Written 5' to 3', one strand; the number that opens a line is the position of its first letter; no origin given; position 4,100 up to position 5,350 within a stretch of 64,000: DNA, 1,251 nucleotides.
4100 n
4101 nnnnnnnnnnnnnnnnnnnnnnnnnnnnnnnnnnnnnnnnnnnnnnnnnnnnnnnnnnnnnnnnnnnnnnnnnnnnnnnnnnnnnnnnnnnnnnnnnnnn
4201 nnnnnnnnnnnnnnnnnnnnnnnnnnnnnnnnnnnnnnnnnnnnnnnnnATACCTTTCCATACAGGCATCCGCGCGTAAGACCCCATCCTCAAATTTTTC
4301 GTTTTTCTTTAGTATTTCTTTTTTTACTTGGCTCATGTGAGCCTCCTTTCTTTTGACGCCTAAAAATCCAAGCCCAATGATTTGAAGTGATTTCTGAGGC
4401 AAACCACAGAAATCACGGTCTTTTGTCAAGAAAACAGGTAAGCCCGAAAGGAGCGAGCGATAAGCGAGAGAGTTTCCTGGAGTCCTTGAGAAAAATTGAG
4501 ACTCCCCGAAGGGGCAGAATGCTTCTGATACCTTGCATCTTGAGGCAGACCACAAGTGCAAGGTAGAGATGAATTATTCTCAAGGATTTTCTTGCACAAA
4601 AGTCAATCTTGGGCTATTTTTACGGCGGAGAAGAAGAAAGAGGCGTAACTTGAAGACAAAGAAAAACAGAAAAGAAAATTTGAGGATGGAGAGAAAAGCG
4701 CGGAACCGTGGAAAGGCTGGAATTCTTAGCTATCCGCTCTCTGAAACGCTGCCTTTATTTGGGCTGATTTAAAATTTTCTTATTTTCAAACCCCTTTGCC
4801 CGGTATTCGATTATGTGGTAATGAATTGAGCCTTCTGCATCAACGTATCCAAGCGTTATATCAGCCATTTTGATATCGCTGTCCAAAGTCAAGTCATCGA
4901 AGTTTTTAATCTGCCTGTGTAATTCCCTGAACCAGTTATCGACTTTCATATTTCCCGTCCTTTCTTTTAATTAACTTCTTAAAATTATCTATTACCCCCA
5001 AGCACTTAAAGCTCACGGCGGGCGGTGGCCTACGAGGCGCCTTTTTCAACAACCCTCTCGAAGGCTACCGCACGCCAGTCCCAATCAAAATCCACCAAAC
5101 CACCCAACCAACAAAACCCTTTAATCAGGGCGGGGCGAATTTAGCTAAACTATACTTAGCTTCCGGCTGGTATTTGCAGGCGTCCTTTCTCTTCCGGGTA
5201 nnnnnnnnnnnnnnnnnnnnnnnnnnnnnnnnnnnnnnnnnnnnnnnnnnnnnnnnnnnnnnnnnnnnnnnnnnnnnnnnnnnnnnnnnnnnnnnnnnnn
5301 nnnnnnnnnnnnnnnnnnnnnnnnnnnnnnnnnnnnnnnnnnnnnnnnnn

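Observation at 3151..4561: Leading-region-like cluster of tiny co-directional genes (DUF6876-like plus 46-97-aa unknowns) behind leader copy 1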

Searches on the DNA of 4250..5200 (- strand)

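Call 14: search_dna_similar(query=window:4320-4650:-, collection=plasmids, mode=distant, max_evalue=0.01)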
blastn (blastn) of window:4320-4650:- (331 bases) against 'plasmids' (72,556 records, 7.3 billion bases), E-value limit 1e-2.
No match.

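Call 71: search_rna_families(source=window, start=4250, end=5200, threshold=evalue, max_evalue=1)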
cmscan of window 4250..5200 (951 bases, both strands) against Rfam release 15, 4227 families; matches with E-value up to 1: 2.
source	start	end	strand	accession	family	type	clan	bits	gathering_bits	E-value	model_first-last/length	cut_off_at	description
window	5113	5156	-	RF02438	SpF51_sRNA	Gene; sRNA;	-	19.8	50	0.78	1-45/45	no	Streptococcus sRNA SpF51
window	4288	4433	-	RF01578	RUF1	Gene; sRNA;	-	19.5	70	0.41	1-264/264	no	Plasmodium RNA of unkown function RUF1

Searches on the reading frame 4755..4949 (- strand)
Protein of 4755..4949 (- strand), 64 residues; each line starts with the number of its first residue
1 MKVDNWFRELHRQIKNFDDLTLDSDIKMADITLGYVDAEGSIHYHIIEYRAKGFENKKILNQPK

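Call 6: search_protein_families(library=pfam, proteins=[window:4755-4949:-], max_evalue=0.1)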
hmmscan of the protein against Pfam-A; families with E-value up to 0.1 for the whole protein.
window:4755-4949:- (64 aa): 0 families

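Call 16: search_protein_families(library=phrogs, proteins=[window:4755-4949:-], max_evalue=0.1)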
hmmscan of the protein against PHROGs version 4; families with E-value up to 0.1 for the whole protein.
window:4755-4949:- (64 aa): 1 family
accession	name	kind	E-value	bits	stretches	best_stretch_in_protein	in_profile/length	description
phrog_25178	-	unknown function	0.061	14.4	1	11-46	38-72/85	-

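Call 17: search_protein_families(library=ncbifam, proteins=[window:4755-4949:-], max_evalue=0.1)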
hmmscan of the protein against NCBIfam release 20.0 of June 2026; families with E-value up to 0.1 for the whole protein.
window:4755-4949:- (64 aa): 0 families

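Call 98: search_protein_families(library=padloc, proteins=[window:4755-4949:-], max_evalue=0.01)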
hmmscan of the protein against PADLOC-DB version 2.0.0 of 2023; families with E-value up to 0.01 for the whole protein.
window:4755-4949:- (64 aa): 0 families
